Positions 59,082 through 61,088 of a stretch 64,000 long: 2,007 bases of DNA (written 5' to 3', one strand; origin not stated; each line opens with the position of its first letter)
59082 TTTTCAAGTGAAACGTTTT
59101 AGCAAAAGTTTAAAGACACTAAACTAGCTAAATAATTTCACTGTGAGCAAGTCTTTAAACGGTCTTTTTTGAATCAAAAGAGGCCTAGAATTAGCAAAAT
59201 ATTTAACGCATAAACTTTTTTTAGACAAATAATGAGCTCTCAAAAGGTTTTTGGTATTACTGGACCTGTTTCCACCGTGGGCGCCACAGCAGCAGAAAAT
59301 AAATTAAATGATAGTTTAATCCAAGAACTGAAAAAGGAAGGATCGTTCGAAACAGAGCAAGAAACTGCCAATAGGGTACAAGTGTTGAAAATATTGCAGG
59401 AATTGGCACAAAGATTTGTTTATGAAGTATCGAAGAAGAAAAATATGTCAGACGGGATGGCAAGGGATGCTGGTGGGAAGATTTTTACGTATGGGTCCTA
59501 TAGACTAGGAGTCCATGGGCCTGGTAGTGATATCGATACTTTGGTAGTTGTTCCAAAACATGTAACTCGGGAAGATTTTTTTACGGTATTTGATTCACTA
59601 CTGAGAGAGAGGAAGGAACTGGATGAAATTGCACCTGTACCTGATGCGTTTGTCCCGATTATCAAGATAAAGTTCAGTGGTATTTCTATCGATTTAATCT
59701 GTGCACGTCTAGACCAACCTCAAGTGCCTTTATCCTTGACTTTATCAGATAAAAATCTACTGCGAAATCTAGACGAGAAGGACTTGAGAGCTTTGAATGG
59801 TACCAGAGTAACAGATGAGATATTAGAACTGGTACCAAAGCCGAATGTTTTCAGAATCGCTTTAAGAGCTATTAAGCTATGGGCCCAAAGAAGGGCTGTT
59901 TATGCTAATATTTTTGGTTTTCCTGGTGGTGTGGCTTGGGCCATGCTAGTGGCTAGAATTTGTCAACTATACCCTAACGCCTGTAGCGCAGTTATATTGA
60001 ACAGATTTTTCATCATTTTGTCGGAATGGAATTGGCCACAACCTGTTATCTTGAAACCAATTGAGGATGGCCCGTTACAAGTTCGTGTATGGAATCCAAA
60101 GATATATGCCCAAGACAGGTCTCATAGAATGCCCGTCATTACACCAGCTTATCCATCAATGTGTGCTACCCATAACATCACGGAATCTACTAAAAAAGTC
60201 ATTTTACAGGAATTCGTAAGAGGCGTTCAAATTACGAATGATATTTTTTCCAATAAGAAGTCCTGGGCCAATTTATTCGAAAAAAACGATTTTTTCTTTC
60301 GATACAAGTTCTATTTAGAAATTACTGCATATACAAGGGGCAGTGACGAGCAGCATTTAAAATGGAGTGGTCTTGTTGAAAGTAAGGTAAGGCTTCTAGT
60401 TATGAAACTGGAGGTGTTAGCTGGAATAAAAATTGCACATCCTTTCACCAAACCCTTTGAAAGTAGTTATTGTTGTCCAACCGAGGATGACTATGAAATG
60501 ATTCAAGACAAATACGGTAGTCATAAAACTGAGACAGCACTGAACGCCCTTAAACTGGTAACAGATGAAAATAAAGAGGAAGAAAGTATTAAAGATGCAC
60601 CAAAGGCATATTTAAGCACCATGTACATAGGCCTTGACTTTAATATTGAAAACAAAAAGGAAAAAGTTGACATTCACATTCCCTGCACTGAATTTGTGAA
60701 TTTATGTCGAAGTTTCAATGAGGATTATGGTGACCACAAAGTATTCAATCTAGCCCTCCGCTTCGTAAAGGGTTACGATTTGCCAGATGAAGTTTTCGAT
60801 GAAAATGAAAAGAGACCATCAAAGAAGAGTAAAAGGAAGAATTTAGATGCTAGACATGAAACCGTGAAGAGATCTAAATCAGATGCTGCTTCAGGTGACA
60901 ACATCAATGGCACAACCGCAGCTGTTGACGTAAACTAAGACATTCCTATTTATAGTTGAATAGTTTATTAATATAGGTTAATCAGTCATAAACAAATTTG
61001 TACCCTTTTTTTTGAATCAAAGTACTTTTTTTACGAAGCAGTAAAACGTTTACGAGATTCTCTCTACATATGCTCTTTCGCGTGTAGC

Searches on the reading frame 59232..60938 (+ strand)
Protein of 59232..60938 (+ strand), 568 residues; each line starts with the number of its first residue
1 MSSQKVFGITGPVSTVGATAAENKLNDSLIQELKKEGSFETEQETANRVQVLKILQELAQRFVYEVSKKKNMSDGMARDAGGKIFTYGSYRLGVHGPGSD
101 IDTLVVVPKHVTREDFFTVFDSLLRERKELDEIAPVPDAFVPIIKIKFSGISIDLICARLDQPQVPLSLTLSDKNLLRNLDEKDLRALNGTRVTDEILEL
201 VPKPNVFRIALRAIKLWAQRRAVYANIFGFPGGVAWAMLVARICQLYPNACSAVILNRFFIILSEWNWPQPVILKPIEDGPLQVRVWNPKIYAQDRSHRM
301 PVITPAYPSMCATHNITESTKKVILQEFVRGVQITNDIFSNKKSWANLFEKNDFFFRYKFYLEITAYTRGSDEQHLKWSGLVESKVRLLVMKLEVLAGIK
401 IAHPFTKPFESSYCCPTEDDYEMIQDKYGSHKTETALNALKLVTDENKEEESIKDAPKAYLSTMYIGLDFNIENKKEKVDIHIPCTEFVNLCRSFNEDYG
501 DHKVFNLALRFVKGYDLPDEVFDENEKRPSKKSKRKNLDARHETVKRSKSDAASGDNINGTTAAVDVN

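Call 5: search_protein_families(library=pfam, proteins=[window:59232-60938:+])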
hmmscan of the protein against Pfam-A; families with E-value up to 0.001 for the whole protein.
window:59232-60938:+ (568 aa): 5 families
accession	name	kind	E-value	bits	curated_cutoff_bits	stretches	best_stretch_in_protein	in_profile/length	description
PF20750.3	PAP_NTPase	-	1.3e-82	276.8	27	1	8-201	1-194/194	Poly(A) polymerase nucleotidyltransferase domain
PF04928.22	PAP_central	-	2.2e-71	238.7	27.1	1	206-351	1-146/146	Poly(A) polymerase central domain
PF04926.20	PAP_RNA-bind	-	5.1e-55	186.4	24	1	353-531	1-181/181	Poly(A) polymerase predicted RNA binding domain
PF01909.29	NTP_transf_2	-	2.3e-14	53.9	21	1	81-154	14-85/93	Nucleotidyltransferase domain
PF22600.2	MTPAP-like_central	-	7.5e-05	23.3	27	1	41-155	15-120/139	Poly(A) RNA polymerase, mitochondrial-like, central palm domain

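Call 6: search_solved_structures(query=window:59232-60938:+, show_alignments=1)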
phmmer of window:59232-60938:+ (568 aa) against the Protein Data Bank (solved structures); distinct sequences matched with E-value up to 0.001: 9.
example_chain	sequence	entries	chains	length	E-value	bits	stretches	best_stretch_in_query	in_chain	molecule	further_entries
2o1p_A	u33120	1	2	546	0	1234.5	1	1-542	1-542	Poly(A) polymerase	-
1fa0_A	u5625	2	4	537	0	1229.6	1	1-537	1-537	POLY(A)-POLYMERASE | Poly(A) polymerase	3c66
2hhp_A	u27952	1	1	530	0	1214.6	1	1-530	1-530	Poly(A) polymerase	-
2q66_A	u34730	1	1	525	0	1201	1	5-529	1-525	Poly(A) polymerase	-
7q72_A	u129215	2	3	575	2.1e-188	630.2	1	4-549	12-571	Poly(A) polymerase pla1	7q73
7q74_A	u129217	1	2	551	1.3e-184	617.7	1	4-530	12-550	Poly(A) polymerase pla1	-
1q78_A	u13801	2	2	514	1.4e-126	426.2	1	3-422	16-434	Poly(A) polymerase alpha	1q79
1f5a_A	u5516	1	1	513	1.4e-126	426.2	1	3-422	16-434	POLY(A) POLYMERASE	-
4lt6_A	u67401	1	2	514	1.2e-123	416.4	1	3-410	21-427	Poly(A) polymerase gamma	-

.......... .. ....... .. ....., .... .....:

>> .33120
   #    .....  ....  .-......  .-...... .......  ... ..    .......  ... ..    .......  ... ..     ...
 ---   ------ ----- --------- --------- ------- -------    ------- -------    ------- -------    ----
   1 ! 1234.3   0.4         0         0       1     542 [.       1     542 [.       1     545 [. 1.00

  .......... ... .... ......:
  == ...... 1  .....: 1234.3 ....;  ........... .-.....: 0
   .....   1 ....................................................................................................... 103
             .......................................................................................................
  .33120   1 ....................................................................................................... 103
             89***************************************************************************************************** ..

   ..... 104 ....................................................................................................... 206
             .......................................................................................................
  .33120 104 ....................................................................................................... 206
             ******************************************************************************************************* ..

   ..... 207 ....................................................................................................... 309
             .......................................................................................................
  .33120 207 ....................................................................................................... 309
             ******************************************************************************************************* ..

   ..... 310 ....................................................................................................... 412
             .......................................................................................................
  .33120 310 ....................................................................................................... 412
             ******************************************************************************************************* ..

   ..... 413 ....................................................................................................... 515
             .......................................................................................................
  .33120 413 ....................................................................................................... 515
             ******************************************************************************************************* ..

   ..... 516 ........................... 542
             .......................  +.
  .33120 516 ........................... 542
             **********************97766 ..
